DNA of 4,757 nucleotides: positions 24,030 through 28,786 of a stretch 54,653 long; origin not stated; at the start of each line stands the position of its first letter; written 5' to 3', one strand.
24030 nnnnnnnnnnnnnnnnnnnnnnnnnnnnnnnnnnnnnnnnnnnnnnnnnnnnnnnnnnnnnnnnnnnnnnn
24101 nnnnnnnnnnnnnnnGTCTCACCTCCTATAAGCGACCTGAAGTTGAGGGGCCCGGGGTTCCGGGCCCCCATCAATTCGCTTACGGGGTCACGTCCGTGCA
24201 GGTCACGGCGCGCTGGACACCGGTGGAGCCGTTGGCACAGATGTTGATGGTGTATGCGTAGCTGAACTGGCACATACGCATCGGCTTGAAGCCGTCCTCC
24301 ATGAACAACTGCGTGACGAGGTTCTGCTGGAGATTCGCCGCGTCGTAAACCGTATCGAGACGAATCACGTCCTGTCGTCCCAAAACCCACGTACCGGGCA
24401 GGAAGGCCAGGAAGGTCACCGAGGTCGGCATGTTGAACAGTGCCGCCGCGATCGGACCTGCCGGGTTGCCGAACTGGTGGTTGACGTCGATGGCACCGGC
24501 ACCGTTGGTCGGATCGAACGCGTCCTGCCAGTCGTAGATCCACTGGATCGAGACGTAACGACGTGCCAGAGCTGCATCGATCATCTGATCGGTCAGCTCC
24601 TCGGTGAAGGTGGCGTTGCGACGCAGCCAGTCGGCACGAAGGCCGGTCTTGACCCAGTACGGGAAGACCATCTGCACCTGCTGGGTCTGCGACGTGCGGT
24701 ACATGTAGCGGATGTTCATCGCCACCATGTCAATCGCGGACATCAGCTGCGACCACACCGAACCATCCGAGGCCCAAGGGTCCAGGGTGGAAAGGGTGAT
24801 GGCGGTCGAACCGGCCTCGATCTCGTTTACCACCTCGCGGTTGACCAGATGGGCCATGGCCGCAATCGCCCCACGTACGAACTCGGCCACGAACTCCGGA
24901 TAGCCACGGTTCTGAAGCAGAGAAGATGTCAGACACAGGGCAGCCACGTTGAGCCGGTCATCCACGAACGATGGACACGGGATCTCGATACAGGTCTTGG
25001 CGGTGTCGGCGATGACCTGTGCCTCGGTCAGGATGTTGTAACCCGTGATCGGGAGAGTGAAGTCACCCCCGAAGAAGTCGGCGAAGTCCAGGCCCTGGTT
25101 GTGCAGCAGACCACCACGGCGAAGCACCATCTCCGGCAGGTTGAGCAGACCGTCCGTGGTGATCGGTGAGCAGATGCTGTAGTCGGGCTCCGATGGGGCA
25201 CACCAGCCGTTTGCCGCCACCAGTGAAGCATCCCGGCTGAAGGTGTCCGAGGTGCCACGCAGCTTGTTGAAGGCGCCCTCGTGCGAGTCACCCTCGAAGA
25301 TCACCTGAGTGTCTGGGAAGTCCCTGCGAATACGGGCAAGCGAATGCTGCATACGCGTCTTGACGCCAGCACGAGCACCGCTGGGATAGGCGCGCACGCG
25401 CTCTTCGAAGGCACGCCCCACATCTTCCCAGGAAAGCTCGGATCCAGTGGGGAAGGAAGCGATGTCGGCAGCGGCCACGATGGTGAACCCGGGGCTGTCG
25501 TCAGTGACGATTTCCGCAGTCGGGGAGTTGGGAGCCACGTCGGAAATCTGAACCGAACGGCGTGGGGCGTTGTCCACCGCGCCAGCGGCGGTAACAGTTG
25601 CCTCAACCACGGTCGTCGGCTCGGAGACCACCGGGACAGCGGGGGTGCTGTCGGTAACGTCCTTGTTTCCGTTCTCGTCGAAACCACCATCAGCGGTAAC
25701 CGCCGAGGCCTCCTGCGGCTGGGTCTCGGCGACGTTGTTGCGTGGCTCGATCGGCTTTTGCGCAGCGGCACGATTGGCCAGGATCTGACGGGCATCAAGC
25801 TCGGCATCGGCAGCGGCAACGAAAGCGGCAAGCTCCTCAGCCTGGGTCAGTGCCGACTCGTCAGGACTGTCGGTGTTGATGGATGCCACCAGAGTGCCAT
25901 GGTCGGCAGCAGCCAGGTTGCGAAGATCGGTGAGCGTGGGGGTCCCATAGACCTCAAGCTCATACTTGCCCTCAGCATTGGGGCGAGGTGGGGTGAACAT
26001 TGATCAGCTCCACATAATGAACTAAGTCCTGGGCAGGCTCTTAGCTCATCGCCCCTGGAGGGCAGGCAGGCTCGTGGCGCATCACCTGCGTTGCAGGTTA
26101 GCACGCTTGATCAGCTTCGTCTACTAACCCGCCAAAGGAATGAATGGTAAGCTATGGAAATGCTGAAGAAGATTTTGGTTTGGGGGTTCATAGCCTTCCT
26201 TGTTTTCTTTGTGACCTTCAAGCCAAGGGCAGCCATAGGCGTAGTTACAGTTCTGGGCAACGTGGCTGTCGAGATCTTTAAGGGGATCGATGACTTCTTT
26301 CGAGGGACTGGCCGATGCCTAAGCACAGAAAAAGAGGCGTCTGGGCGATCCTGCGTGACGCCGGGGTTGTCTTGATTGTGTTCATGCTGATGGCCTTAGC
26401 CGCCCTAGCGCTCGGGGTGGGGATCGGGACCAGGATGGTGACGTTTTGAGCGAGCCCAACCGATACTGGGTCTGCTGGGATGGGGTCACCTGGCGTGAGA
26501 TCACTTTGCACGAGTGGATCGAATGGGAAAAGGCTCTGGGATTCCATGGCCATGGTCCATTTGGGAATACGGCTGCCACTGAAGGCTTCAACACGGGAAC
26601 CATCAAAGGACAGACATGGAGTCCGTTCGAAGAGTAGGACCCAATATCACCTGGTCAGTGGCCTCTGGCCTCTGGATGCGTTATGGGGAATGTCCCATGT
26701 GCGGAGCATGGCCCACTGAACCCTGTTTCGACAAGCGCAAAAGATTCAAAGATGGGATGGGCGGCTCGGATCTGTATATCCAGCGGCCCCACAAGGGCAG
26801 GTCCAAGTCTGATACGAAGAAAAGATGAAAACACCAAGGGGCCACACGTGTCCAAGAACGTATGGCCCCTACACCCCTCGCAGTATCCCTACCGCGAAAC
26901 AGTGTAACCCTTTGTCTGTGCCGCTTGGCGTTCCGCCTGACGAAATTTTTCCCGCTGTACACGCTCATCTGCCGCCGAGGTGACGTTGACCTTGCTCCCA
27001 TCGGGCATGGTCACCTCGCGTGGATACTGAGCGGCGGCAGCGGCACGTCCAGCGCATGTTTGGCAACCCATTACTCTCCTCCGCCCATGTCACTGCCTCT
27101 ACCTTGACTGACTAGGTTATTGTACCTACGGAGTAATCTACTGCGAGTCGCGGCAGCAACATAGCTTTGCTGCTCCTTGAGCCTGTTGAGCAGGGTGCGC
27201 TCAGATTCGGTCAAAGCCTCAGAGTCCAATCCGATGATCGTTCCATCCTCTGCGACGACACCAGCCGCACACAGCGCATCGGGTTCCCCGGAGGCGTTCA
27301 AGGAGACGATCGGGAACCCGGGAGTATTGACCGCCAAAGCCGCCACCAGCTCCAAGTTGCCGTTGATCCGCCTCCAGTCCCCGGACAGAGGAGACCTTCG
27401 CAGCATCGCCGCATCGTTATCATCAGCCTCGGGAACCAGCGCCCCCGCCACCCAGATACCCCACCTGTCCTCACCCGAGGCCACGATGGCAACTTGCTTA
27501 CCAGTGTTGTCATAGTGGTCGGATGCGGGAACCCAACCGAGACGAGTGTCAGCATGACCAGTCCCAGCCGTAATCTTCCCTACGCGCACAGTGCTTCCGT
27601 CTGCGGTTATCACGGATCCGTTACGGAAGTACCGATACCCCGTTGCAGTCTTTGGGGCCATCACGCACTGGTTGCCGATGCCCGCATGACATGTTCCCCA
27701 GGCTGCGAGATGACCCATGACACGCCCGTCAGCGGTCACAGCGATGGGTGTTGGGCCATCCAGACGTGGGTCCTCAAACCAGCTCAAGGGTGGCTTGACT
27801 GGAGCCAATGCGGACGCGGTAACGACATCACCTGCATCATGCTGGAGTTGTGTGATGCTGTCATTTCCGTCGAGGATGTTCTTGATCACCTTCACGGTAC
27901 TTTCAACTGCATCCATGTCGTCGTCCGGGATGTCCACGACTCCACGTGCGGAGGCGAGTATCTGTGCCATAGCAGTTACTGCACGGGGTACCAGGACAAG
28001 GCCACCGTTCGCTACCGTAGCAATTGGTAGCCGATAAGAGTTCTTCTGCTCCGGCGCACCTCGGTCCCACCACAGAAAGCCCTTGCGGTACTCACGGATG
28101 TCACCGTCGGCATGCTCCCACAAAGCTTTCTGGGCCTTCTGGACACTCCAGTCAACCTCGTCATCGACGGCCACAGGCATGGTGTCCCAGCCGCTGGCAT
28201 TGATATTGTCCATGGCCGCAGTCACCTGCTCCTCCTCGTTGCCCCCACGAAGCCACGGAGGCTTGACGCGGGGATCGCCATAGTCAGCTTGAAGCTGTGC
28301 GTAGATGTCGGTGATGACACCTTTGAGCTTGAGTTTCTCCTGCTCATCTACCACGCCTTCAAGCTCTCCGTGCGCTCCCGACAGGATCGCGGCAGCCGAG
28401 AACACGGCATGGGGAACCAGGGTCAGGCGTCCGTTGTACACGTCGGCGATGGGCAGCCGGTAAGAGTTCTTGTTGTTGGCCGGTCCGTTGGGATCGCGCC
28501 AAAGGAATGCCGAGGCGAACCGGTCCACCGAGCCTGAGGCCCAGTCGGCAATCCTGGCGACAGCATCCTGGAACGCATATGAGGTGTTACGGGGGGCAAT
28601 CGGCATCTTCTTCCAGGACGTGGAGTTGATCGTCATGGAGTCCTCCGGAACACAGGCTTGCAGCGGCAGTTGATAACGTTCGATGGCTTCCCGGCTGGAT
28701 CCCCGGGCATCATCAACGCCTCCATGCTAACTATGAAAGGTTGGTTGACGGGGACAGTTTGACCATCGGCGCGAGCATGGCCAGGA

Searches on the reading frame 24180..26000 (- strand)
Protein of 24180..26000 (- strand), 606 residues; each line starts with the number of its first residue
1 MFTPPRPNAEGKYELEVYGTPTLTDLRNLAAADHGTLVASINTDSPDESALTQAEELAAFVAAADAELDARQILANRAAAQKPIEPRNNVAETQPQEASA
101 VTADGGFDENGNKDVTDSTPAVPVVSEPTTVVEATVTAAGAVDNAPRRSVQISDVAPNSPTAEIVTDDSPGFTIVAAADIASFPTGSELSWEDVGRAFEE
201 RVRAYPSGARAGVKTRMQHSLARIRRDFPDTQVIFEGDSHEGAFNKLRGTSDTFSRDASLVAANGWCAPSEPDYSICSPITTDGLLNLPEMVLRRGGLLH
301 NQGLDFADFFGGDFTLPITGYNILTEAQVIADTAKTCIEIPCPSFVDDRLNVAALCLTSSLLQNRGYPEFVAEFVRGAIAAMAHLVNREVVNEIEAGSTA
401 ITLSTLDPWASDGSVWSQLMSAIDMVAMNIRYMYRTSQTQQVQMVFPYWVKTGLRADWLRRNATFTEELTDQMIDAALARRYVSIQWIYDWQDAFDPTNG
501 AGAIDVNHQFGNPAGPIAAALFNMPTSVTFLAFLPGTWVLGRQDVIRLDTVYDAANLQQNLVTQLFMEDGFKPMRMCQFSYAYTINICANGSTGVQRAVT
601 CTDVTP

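Call 8: search_protein_families(library=pfam, proteins=[window:24180-26000:-], max_evalue=0.01)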
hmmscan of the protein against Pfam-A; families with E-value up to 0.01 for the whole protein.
window:24180-26000:- (606 aa): 0 families

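Call 9: search_protein_families(library=phrogs, proteins=[window:24180-26000:-], max_evalue=0.001)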
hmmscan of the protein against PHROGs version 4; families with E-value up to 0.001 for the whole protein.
window:24180-26000:- (606 aa): 1 family
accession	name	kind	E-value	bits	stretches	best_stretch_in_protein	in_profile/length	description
phrog_777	-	head and packaging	6.9e-113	379.9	1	21-602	16-578/580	major head protein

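Call 14: search_dna_similar(query=window:24180-26000:-, collection=phages, mode=protein, max_rows=30)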
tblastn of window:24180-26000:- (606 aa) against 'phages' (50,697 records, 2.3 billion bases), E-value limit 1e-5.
Records with a match: 873; places in all: 873; records where one place covers at least 80% of the query: 0.
Best place of each record, by identity: <60% 873.
By first word of the organism name: Mycobacterium 496; Gordonia 198; Microbacterium 127; Arthrobacter 18; Streptomyces 17; Rhodococcus 3; Actinoplanes 2; Curtobacterium 2; Tsukamurella 2; Mycolicibacterium 2; and 6 more.
By host as written in the record: Mycobacterium smegmatis mc2 155 348; Gordonia terrae 3612 155; Mycobacterium smegmatis mc#155 83; Microbacterium foliorum NRRL B-24224 56; Microbacterium paraoxydans NWU1 27; Microbacterium foliorum NRRL B-24224 SEA 27; Gordonia terrae CAG3 16; - 12; and 54 more.
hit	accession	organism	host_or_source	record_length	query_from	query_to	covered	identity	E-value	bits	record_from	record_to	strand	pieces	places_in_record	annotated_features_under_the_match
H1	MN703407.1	Microbacterium phage Leaf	Microbacterium paraoxydans NWU1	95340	183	593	68%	36.6%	1e-61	228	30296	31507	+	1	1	60: major capsid hexamer protein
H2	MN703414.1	Microbacterium phage Dewdrop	Microbacterium paraoxydans NWU1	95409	183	593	68%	36.6%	1e-61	228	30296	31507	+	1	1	60: major capsid hexamer protein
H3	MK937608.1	Microbacterium phage Cressida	Microbacterium foliorum NRRL B-24224 SEA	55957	145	606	76%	32.2%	1e-51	198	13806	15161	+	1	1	23: major capsid hexamer protein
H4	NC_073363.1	Microbacterium phage Cressida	Microbacterium foliorum NRRL B-24224 SEA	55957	145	606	76%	32.2%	1e-51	198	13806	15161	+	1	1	23: major capsid hexamer protein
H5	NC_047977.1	Microbacterium phage Hendrix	Microbacterium foliorum NRRL B-24224 SEA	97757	183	593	68%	36.0%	2e-61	227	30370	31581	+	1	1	57: major head protein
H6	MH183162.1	Microbacterium phage Hendrix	Microbacterium foliorum NRRL B-24224 SEA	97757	183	593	68%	36.0%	2e-61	227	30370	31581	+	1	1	57: major capsid hexamer protein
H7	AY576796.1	Actinoplanes phage phiAsp2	-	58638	186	594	67%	36.1%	2e-65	238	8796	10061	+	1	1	pas14: Pas14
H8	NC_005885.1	Actinoplanes phage phiAsp2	Actinoplanes sp. SN223/29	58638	186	594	67%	36.1%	2e-65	238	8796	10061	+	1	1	major head protein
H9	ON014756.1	Pseudanabaena phage Pam4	Pseudanabaena sp.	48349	172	594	70%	34.3%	6e-55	207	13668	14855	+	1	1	major capsid protein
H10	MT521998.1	Gordonia phage Jambalaya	Gordonia terrae 3612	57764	159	597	72%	32.5%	3e-53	202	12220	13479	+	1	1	19: major capsid hexamer protein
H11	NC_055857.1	Gordonia phage Jambalaya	Gordonia terrae 3612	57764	159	597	72%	32.5%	3e-53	202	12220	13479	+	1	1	19: major head protein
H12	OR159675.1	Gordonia phage Savbucketdawg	Gordonia terrae 3612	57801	159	597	72%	32.5%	3e-53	202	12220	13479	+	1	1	19: major capsid hexamer protein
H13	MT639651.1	Gordonia phage Portcullis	Gordonia terrae 3612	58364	159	597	72%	32.5%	3e-53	202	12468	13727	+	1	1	19: major capsid hexamer protein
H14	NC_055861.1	Gordonia phage Portcullis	Gordonia terrae 3612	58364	159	597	72%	32.5%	3e-53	202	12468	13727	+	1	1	19: major head protein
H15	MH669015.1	Gordonia phage TillyBobJoe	Gordonia terrae 3612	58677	159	597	72%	32.5%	3e-53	202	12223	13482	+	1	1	19: major capsid hexamer protein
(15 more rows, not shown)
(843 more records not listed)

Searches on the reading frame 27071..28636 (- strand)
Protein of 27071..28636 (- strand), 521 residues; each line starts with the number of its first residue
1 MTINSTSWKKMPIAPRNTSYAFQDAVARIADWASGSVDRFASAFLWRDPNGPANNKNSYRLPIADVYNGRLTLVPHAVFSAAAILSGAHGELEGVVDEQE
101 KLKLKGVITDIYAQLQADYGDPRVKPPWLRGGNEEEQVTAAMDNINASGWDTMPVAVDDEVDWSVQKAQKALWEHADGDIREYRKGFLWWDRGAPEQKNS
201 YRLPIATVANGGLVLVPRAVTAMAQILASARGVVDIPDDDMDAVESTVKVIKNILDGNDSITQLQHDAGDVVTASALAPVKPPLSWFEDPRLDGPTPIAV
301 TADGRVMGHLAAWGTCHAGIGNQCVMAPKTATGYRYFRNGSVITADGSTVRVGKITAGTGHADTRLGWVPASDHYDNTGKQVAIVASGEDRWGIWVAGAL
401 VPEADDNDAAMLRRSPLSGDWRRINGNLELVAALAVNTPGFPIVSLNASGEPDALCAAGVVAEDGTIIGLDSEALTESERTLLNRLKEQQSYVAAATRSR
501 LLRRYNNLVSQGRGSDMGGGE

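Call 8: search_protein_families(library=pfam, proteins=[window:27071-28636:-], max_evalue=0.01)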
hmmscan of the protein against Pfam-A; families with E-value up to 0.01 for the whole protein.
window:27071-28636:- (521 aa): 0 families

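Call 9: search_protein_families(library=phrogs, proteins=[window:27071-28636:-], max_evalue=0.001)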
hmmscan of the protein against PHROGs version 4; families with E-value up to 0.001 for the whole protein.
window:27071-28636:- (521 aa): 5 families
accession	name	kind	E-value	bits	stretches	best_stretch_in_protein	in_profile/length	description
phrog_21470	-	unknown function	9.9e-73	246.6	1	228-472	185-418/500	-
phrog_859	-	head and packaging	1.3e-70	239.9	1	272-476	545-756/807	portal protein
phrog_18402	-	head and packaging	1.3e-61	210.1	1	281-468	16-200/861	head maturation protease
phrog_29860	-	head and packaging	3.9e-50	172.1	1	270-462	3-199/405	virion structural protein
phrog_21406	-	unknown function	1.4e-27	96.8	1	279-461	607-796/1668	-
